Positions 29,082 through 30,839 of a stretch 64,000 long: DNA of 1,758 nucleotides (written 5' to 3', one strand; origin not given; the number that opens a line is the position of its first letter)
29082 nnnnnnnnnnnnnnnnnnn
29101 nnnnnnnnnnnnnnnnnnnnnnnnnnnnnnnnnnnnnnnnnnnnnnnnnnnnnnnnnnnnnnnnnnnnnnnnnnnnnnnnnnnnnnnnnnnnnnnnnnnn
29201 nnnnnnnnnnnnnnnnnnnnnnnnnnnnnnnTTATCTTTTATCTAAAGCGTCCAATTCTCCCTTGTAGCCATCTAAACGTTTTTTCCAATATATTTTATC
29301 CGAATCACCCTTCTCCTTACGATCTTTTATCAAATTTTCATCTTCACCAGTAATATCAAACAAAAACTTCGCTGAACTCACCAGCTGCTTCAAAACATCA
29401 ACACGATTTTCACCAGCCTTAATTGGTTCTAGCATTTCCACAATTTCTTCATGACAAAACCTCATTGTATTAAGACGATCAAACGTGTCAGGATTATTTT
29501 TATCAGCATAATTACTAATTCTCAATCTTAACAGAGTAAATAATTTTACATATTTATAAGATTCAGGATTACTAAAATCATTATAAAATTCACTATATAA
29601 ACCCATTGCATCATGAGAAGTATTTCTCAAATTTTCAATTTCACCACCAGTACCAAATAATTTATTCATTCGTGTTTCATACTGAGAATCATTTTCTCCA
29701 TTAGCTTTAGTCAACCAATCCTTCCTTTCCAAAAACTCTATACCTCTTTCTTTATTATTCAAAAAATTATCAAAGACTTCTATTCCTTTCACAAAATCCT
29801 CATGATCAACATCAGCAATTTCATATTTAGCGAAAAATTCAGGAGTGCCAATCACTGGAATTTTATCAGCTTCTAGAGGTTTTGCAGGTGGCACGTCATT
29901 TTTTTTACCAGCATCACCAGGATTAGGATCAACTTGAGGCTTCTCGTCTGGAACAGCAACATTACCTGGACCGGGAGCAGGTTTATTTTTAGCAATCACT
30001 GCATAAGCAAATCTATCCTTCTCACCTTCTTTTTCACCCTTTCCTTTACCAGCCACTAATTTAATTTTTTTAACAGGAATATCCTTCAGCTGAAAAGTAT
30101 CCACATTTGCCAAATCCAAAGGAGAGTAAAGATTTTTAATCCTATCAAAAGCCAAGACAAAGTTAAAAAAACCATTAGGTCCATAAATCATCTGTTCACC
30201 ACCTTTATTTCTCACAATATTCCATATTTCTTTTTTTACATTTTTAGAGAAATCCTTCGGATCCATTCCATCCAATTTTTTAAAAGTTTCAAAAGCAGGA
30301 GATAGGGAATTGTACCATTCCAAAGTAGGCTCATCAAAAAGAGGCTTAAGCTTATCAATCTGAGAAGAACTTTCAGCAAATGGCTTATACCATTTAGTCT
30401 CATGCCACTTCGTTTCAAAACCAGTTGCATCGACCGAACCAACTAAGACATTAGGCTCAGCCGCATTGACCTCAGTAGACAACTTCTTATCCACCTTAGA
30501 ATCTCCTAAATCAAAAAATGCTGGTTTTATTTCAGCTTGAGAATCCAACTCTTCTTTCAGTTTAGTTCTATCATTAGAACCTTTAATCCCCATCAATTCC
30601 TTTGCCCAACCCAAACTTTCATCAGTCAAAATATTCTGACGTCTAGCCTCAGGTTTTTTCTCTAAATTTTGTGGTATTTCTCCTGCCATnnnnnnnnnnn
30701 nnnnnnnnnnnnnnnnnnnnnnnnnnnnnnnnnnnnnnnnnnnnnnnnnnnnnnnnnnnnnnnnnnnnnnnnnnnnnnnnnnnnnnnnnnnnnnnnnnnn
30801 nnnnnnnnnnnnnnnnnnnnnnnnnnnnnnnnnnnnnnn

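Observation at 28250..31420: Bipartite high-GC island: two exported-protein genes bracketing an ultra-AT-rich orphan gene, between a VirD4-like ATPase gene and a tRNA-fMet/tRNA-Met pair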

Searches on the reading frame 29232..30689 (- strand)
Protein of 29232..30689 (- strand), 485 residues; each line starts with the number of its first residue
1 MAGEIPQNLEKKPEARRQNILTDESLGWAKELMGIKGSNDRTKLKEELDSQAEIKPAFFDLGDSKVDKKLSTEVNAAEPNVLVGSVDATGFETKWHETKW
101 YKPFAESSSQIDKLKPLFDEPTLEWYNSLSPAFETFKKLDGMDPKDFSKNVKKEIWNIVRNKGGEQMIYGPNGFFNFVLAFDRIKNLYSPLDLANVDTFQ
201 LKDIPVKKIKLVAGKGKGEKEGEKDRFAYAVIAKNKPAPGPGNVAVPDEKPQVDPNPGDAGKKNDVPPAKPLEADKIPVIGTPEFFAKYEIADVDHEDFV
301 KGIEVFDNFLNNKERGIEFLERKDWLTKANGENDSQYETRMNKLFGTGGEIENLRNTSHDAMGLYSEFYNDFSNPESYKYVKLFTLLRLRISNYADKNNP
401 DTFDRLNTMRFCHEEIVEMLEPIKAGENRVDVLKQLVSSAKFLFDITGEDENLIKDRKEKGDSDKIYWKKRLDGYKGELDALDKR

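Call 8: search_protein_families(library=pfam, proteins=[window:29232-30689:-], max_evalue=1)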
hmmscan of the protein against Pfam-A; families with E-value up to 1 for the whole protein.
window:29232-30689:- (485 aa): 0 families

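Call 9: search_protein_families(library=ncbifam, proteins=[window:29232-30689:-], max_evalue=1)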
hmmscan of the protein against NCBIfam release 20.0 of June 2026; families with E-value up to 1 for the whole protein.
window:29232-30689:- (485 aa): 0 families

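Call 78: search_protein_families(library=phrogs, proteins=[window:29232-30689:-], max_evalue=0.01)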
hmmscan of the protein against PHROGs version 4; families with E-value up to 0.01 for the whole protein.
window:29232-30689:- (485 aa): 0 families

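Call 79: search_protein_families(library=padloc, proteins=[window:29232-30689:-], max_evalue=0.01)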
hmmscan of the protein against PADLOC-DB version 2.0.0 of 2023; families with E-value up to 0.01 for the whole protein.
window:29232-30689:- (485 aa): 0 families

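Call 81: search_solved_structures(query=window:29232-30689:-, max_evalue=1)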
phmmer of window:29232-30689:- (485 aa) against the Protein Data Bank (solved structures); distinct sequences matched with E-value up to 1: 0.
